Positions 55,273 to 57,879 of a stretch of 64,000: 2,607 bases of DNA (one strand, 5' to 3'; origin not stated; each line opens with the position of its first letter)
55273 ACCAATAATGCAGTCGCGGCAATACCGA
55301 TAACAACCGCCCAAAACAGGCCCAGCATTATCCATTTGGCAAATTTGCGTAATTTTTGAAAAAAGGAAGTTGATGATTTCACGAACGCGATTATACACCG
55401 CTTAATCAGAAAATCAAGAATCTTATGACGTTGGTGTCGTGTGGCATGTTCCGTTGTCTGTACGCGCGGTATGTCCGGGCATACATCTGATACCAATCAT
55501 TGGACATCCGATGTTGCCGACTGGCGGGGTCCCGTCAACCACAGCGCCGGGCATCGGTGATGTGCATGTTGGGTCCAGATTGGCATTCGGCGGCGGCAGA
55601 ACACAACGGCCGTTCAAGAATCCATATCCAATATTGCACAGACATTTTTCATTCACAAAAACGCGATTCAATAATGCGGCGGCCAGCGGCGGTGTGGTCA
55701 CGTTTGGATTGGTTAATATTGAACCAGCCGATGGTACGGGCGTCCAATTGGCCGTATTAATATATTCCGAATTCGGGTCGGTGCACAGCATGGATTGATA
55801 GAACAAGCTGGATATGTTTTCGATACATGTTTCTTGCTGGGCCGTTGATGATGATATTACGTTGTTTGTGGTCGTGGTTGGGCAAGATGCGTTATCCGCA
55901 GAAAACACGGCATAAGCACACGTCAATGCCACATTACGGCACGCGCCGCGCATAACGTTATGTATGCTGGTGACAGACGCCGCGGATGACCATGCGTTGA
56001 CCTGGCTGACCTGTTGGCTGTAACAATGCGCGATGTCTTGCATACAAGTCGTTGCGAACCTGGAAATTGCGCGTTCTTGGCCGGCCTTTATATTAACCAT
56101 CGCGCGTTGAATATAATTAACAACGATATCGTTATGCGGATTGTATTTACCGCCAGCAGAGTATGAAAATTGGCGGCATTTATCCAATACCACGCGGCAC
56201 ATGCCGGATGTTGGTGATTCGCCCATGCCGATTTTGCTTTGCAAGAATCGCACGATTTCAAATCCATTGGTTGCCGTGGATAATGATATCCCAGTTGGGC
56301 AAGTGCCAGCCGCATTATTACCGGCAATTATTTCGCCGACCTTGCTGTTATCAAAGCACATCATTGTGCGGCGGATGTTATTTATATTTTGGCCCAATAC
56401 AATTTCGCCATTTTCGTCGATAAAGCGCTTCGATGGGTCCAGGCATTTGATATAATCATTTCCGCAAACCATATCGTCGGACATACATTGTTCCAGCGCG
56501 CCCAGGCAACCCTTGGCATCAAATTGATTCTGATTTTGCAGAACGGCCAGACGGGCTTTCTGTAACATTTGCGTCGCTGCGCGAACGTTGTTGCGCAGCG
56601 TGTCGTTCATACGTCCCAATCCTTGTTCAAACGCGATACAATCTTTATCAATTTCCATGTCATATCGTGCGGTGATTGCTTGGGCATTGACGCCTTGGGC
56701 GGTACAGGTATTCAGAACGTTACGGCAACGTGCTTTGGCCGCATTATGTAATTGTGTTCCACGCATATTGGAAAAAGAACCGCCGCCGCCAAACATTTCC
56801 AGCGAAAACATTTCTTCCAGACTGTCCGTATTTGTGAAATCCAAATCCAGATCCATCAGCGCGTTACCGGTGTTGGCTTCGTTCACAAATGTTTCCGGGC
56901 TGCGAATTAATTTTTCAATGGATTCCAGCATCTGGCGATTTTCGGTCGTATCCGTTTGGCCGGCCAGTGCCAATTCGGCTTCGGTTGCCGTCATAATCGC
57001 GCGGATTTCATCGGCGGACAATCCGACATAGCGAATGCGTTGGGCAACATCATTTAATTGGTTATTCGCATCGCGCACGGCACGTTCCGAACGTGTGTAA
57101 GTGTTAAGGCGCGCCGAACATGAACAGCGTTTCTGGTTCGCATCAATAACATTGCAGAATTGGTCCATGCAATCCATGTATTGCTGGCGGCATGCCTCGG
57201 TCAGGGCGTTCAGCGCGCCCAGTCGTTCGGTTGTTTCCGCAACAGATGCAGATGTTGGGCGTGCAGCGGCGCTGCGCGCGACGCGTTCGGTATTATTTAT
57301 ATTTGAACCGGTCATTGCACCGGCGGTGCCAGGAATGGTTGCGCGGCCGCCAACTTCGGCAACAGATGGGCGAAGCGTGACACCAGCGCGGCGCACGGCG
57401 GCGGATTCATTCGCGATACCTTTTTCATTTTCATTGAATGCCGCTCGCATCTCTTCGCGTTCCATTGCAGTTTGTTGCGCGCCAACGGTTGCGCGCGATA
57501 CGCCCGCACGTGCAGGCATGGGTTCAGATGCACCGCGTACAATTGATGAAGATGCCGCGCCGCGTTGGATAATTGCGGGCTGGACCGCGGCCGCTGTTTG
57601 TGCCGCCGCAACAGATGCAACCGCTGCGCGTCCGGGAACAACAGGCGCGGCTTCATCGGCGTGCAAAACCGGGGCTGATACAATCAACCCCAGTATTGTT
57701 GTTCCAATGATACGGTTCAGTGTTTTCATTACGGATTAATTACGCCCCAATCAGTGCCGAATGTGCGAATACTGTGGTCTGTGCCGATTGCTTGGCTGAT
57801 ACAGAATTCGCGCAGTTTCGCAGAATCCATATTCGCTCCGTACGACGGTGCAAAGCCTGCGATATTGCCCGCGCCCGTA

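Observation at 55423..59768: Tandem, translationally coupled paralogues encoding large cysteine-rich secreted repeat proteins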

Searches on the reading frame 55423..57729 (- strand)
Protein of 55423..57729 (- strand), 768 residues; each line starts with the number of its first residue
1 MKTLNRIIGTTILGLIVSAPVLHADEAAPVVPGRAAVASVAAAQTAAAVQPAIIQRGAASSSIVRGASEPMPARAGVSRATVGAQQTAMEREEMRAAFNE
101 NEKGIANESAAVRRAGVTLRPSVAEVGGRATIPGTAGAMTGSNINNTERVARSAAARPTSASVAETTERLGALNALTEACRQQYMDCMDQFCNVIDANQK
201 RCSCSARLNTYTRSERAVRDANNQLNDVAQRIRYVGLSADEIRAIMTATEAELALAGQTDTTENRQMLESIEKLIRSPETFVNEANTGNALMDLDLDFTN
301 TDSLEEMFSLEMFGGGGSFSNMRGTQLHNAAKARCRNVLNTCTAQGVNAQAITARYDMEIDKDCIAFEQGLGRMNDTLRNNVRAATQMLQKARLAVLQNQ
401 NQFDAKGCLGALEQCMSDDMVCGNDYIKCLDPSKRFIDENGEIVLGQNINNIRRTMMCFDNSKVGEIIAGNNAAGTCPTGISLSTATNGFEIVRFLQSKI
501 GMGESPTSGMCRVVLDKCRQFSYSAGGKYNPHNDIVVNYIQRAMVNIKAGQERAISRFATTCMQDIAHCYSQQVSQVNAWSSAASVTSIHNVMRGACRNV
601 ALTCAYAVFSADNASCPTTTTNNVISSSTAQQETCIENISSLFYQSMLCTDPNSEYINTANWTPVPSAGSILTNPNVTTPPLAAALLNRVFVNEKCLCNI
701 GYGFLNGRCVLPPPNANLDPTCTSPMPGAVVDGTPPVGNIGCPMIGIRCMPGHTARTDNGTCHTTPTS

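Call 3: search_protein_families(library=pfam, proteins=[window:55423-57729:-], max_evalue=1)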
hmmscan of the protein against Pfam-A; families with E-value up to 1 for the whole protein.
window:55423-57729:- (768 aa): 0 families
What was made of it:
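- On EGF-like domain: The window protein has no Pfam EGF hit (call 3).
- On Chlamydial Cys-rich OMPs (OmcB/OmcA): No such Pfam hit (call 3).
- On CHCH / twin-CX9C: No Pfam hit (call 3).
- Closest known: Chlamydial cysteine-rich envelope proteins OmcB/OmcA. Different: There is no sequence or domain match (call 3).
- Closest known: Twin-CX9C. Different: The compartment and kingdom differ, there is no homology (call 3), and the connectivity here is inferred, not shown.
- Closest known: Helicobacter cysteine-rich proteins. Different: There is no Sel1 or TPR Pfam hit (call 3).
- There is no similarity to chlamydial OMP families in Pfam (call 3). There are no Pfam metal-binding domains (call 3).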

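Call 4: search_protein_families(library=ncbifam, proteins=[window:55423-57729:-], max_evalue=1)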
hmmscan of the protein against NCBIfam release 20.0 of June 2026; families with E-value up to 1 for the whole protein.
window:55423-57729:- (768 aa): 1 family
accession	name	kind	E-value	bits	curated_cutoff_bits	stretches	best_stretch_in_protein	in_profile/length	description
TIGR02169.1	SMC_prok_A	equivalog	0.045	11.4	729.4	1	136-275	653-789/1165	chromosome segregation protein SMC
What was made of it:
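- On Any Pfam-A / NCBIfam family (whole proteins): NCBIfam gives only SMC at 11.4 bits against a cut-off of 729 (call 4).
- On Known outer-membrane secretion or anchoring classes (autotransporter, TPS, T9SS CTD, RTX/T1SS, LPXTG): None detected by Pfam or NCBIfam (calls 3, 4).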

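Call 7: find_homologous_proteins(query=window:55423-57729:-)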
Query window:55423-57729:- (768 aa): 1016 proteins with E <= 0.001 among 8000 candidates; the best 120 are listed.
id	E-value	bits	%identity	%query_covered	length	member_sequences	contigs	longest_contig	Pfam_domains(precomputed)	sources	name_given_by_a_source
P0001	0.0e+0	1714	100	100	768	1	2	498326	-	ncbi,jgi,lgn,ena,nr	ncbi:MAG: hypothetical protein FWE52_02650 [Alphaproteobacteria bacterium]|nr:hypothetical protein [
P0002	8.9e-232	790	54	96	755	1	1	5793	-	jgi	jgi:hypothetical protein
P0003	1.5e-230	785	55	95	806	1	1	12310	-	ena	-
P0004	4.7e-229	781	55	98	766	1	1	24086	-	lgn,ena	-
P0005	1.1e-228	779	54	95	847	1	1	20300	-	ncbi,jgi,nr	ncbi:MAG: hypothetical protein LBK26_02840 [Rickettsiales bacterium]|jgi:hypothetical protein|nr:hyp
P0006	7.5e-204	697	51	87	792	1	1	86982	-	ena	-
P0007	8.5e-202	690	51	92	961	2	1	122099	-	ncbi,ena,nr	ncbi:MAG: hypothetical protein FWF97_00885 [Alphaproteobacteria bacterium]|nr:hypothetical protein [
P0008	4.9e-200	685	49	96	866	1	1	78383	-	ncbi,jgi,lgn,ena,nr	ncbi:MAG: hypothetical protein FWE50_03370 [Alphaproteobacteria bacterium]|nr:hypothetical protein [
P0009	4.6e-198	678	49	96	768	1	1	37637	-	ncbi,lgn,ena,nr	ncbi:MAG: hypothetical protein FWG39_00665 [Alphaproteobacteria bacterium]|nr:hypothetical protein [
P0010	1.6e-197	676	54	80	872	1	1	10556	-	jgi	jgi:hypothetical protein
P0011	1.7e-196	673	50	93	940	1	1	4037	-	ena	-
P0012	4.1e-196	672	50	90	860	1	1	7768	-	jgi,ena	-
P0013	1.4e-195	670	52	85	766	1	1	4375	-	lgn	-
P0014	6.1e-195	668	51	90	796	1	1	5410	PF07699.20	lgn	-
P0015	7.3e-195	667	48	98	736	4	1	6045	-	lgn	-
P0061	1.7e-187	643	54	79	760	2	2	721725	-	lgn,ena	-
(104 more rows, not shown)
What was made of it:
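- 55423..57729 (-): Gene A, 768 aa: exported Cys-rich protein (A family). 100% match to FWE52_02650, and more than 1000 homologues at about 46-56% identity (call 7).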

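Call 14: find_encoding_contigs(protein=P0061, flank=10000, max_places=2)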
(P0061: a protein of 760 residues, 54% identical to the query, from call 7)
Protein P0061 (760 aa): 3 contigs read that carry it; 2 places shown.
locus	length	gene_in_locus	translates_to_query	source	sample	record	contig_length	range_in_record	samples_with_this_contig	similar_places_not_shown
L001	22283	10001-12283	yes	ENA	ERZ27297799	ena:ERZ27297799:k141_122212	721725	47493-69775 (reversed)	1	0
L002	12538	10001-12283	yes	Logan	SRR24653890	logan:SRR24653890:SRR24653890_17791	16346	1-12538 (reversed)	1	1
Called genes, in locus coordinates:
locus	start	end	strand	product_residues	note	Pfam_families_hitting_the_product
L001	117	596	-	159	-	PF09917:DUF2147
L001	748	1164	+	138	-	-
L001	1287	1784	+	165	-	-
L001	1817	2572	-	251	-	PF18912:DZR_2, PF00156:Pribosyltran (weak)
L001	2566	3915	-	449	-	-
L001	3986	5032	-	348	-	PF03033:Glyco_transf_28, PF13579:Glyco_trans_4_4 (weak), PF04101:Glyco_tran_28_C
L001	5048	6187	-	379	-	PF01098:FTSW_RODA_SPOVE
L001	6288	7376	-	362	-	PF00953:Glycos_transf_4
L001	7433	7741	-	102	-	PF09864:MliC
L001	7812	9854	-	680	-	PF00912:Transgly, PF00905:Transpeptidase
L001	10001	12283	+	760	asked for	-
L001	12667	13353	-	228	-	PF00929:RNase_T, PF13482:RNase_H_2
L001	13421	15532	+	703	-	PF00580:UvrD-helicase, PF01443:Viral_helicase1 (faint), PF13245:AAA_19, PF13604:AAA_30 (faint), PF13361:UvrD_C, PF13538:UvrD_C_2 (weak)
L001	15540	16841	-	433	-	-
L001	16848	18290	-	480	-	-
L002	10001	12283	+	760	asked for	-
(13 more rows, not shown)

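Call 15: find_related_loci(query=A1, collection=genome_contigs, flank=8000)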
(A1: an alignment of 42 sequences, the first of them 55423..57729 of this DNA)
Query A1 (768 aa) in genome_contigs; peptide patterns used: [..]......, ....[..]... (x = any residue, [..] = any of these).
373 stretches matched a pattern; 338 encode a relative of the query (tblastn E <= 1e-3); the best 80 are kept; 80 distinct loci.
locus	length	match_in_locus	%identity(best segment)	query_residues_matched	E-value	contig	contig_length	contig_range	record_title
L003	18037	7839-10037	54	34-766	0e+0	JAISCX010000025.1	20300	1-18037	MAG: Rickettsiales bacterium isolate Gx485_bin105 k119_6122544, whole genome shotgun sequence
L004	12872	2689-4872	49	15-766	0e+0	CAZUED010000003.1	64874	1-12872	MAG TPA_asm: uncultured Muribaculaceae bacterium isolate SRP192927_co1_66 genome assembly, contig: NODE_519_length_64874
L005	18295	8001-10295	49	27-762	0e+0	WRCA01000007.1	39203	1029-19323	MAG: Alphaproteobacteria bacterium isolate Lab288P3bin104 Ga0123353_10000758, whole genome shotgun sequence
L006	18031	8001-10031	51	27-717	0e+0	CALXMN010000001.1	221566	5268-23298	MAG: uncultured Alphaproteobacteria bacterium isolate BRZ_KQ__bin82 genome assembly, contig: BRZ_KQ__NODE_53_length_2215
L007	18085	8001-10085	49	26-760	0e+0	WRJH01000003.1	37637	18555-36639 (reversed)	MAG: Alphaproteobacteria bacterium isolate Nt197P3bin78 Ga0082212_10001233, whole genome shotgun sequence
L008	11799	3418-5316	52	66-709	0e+0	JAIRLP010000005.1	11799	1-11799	MAG: Rickettsiales bacterium isolate Cc175_bin55 k119_1511805, whole genome shotgun sequence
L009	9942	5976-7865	52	74-728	0e+0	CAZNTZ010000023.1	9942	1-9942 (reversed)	MAG TPA_asm: uncultured Muribaculaceae bacterium isolate SRP192927_co1_972 genome assembly, contig: NODE_16747_length_99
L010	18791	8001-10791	50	34-723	0e+0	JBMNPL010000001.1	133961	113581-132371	MAG: Alphaproteobacteria bacterium isolate SBF912SR1HQ0037 scaffold_258_c1, whole genome shotgun sequence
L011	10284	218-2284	49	3-710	0e+0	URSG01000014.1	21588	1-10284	uncultured Rickettsiales bacterium isolate UMGS1303 genome assembly, contig: NODE_333_length_21588_cov_5.544049, whole g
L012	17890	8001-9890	52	66-714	0e+0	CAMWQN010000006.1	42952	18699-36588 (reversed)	MAG TPA_asm: uncultured Rickettsiales bacterium isolate SRR14411243_bin.1_metawrap_v1.3_MAG genome assembly, contig: NOD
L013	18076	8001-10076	51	4-712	0e+0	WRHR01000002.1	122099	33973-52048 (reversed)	MAG: Alphaproteobacteria bacterium isolate Nt197P3bin125 Ga0082212_10000107, whole genome shotgun sequence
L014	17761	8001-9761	55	107-712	0e+0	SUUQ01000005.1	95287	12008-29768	MAG: Alphaproteobacteria bacterium isolate SIG50 NODE_5571_length_95287_cov_6.974496, whole genome shotgun sequence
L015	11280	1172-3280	49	25-715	0e+0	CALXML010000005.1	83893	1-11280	MAG: uncultured Alphaproteobacteria bacterium isolate BRZ_KL__bin36 genome assembly, contig: BRZ_KL__NODE_233_length_838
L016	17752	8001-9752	53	102-710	0e+0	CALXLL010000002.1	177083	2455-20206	MAG: uncultured Alphaproteobacteria bacterium isolate BRZ_E__bin176 genome assembly, contig: BRZ_E__NODE_63_length_17708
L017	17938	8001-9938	50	58-715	0e+0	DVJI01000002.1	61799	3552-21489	MAG TPA_asm: Candidatus Enterousia intestinigallinarum isolate ChiGjej3B3-5194 ChiGjej3B3M5__C33979_L61799_SRR6323341, w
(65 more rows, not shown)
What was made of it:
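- A relatives are in 338 GTDB species genomes, and the 80 inspected are all gut MAGs of the Enterousia/Rs-D84 type (call 15). Both appear to be present across the order (call 15).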

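Call 26: predict_structure(alignment_id=A1)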
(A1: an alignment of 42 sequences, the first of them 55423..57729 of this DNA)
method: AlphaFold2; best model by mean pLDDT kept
length: 768 residues; sequences in the alignment: 42
mean_pLDDT: 65.5   pTM: 0.45
mean pLDDT of the five models: 65.5, 63.2, 60.7, 58.5, 55.7
residues with pLDDT >= 90: 101; 70-90: 272; 50-70: 173; < 50: 222
segments of 3 or more residues with pLDDT < 50: 1-90, 97-108, 116-133, 135-159, 234-237, 250-260, 283-319, 621-625
pLDDT, mean of each block of 10 residues (from residue 1): 41 38 31 28 28 29 31 31 41 50 44 50 37 41 31 38 62 81 83 68 55 69 67 49 49 44 64 59 41 31 40 44 66 83 83 72 66 73 69 55 77 92 91 88 88 83 78 54 62 89 83 88 86 89 93 91 92 74 72 92 92 80 60 92 80 79 80 64 67 86 89 88 68 59 87 79 75
secondary structure, 60 per line:
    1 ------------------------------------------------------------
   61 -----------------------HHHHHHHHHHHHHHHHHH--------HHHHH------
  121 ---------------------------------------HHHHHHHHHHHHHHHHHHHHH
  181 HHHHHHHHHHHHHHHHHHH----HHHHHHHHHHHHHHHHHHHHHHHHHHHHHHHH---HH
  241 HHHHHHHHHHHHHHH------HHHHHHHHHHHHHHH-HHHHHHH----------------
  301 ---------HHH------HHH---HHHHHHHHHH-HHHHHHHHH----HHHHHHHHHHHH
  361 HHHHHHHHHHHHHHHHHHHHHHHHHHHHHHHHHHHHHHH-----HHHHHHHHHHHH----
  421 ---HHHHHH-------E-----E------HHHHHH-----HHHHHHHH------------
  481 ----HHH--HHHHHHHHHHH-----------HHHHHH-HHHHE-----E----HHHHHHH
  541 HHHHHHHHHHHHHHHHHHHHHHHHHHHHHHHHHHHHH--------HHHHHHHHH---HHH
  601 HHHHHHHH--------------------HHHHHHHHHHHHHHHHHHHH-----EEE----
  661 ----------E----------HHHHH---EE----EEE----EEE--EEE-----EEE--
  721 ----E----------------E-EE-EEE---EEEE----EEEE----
elements in order (helices of 4 or more, strands of 3 or more residues): H84-101 H110-114 H160-199 H204-235 H239-255 H262-276 H278-284 H325-334 H336-344 H349-399 H405-416 H424-429 H450-455 H461-468 H490-500 H512-517 H519-522 H534-577 H586-594 H598-608 H629-648 E654-656 H682-686 E696-698 E703-705 E708-710 E716-718 E747-749 E753-756 E761-764
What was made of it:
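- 55774..56763 (-): A Cys-rich helical core, aa 323-652, with seven CX6C motifs including three CR[NV]V..xC copies (335, 511, 597). AF2 pLDDT of 80-93 over most of aa 400-650 (call 26).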

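Call 36: search_solved_structures(query=A1, max_evalue=1)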
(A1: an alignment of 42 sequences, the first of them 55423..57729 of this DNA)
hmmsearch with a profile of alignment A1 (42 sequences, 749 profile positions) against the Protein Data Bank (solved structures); distinct sequences matched with E-value up to 1: 0.

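Call 61: fold_search(model_id=the predicted structure, library=pdb)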
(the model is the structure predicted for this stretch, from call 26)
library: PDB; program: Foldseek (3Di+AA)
matches with E <= 10: 49; with E <= 0.001: 0
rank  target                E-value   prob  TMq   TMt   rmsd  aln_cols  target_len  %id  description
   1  9vkp_d                8.2e-01  0.05  0.07  0.11  31.8       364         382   11  Cryo-EM structure of F-ATP synthase from Mycobacteroides abscessus (Rotational State 1) (released 2026-01-14)
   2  9c4k_B                8.6e-01  0.04  0.06  0.04  54.5       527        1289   12  Yersinia entomophaga holotoxin complex in prepore conformation (released 2025-12-31)
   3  1cii                  1.1e+00  0.05  0.08  0.09  40.9       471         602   11  COLICIN IA (released 1998-01-14)
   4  8bh8_A                1.1e+00  0.04  0.08  0.10  28.7       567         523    9  Structure of Est1 from Candida Tropicalis in complex with TLC1 telomerase RNA fragment 444-456 (released 2023-11-08)
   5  4y21                  1.5e+00  0.03  0.08  0.10  30.7       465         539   11  Crystal Structure of Munc13-1 MUN domain (released 2015-06-10)
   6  8cq2_A                2.2e+00  0.04  0.07  0.03  54.2       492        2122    9  Photorhabdus luminescens TcdA1 prepore-to-pore intermediate, C16S, C20S, C870S, T1279C mutant (released 2024-03-13)
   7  6rw8_A                2.6e+00  0.05  0.08  0.03  49.6       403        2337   11  Cryo-EM structure of Xenorhabdus nematophila XptA1 (released 2019-10-23)
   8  4ojj_C                2.7e+00  0.06  0.09  0.16  20.4       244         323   12  Structure of C-terminal domain from S. cerevisiae Pat1 decapping activator (Space group : P212121) (released 2014-10-08)
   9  8iyj_B4               3.0e+00  0.05  0.10  0.15  54.4       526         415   10  Cryo-EM structure of the 48-nm repeat doublet microtubule from mouse sperm (released 2023-07-05)
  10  6uez_A                3.1e+00  0.04  0.09  0.13  14.6       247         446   10  Human sterol 14a-demethylase (CYP51) in complex with the substrate lanosterol (released 2020-06-10)
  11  3lvs_A                3.5e+00  0.03  0.07  0.15  21.4       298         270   10  Crystal structure of farnesyl diphosphate synthase from rhodobacter capsulatus sb1003 (released 2010-03-09)
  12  8i7r_B2               4.0e+00  0.03  0.08  0.12  53.1       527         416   11  In situ structure of axonemal doublet microtubules in mouse sperm with 48-nm repeat (released 2023-10-11)
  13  6oyz_B                4.6e+00  0.02  0.06  0.12  20.4       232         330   11  Crystal structure of MraY bound to capuramycin (released 2019-07-10)
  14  8ss0_B                4.6e+00  0.02  0.08  0.11  16.8       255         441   15  Human sterol 14 alpha-demethylase (CYP51) in complex with the reaction intermediate 14 alpha-aldehyde dihydrolanostero (released 2024-01-17)
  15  7a8t_A                4.6e+00  0.01  0.06  0.09  50.9       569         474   11  Crystal structure of sarcomeric protein FATZ-1 (mini-FATZ-1 construct) in complex with rod domain of alpha-actinin-2 (released 2021-06-30)
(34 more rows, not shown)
